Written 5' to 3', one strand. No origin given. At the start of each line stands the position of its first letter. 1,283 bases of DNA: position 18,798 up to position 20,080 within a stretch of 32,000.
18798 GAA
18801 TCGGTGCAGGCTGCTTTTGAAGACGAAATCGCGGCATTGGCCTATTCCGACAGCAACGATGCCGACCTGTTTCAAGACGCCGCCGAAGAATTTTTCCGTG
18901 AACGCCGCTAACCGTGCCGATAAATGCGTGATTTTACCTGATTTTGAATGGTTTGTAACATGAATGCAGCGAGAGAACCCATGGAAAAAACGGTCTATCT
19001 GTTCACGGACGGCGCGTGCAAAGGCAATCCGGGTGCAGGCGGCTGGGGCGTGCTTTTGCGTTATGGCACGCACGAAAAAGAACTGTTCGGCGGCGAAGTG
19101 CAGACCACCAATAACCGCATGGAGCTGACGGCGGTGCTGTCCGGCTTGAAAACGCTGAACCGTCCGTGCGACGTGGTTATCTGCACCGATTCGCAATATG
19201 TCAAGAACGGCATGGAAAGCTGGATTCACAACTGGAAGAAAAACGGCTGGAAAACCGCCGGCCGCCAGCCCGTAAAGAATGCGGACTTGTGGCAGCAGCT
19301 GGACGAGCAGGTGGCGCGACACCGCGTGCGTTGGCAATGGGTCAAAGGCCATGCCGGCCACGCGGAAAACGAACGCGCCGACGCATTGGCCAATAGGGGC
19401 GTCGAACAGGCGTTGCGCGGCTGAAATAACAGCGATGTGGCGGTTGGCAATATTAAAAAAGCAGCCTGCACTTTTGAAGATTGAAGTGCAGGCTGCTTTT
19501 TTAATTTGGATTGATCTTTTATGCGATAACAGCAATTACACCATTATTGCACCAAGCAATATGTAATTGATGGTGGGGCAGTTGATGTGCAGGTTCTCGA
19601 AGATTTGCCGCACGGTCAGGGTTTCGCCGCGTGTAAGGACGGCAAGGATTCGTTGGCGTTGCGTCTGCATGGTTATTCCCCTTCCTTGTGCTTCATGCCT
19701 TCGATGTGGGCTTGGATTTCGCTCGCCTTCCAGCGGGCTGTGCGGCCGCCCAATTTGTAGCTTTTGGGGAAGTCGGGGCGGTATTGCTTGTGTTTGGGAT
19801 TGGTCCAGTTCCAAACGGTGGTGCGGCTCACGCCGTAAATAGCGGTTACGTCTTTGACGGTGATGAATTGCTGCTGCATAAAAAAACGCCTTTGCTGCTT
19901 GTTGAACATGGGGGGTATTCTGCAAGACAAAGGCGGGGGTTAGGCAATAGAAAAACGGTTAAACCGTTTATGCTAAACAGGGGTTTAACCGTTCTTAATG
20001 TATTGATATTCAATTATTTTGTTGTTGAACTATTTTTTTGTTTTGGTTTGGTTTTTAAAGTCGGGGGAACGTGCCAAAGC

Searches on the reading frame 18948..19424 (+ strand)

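Call 4: search_protein_families(library=pfam, proteins=[window:18948-19424:+], max_evalue=0.01)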
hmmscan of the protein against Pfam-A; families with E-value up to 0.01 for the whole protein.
window:18948-19424:+ (158 aa): 1 family
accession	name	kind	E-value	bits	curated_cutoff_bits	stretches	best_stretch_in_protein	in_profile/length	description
PF00075.30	RNase_H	-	5e-51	173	25.8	1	14-152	2-140/141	RNase H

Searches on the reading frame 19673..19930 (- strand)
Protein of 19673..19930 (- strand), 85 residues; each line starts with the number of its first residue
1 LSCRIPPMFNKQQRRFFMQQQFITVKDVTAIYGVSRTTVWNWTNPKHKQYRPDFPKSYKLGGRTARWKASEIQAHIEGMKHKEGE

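Call 4: search_protein_families(library=pfam, proteins=[window:19673-19930:-], max_evalue=0.01)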
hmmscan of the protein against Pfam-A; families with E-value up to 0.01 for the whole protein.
window:19673-19930:- (85 aa): 4 families
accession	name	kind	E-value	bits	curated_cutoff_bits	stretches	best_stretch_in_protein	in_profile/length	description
PF05930.18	Phage_AlpA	-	1.9e-08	34.5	21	1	21-73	2-48/51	Prophage CP4-57 regulatory protein (AlpA)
PF12728.13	HTH_17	-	3.5e-06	27.6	27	1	23-78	2-49/51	Helix-turn-helix domain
PF13384.12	HTH_23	-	0.0011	19.1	24.6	1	23-42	18-37/50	Homeodomain-like domain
PF13542.12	HTH_Tnp_ISL3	-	0.0012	18.6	27.4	1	21-42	27-46/51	Helix-turn-helix domain of transposase family ISL3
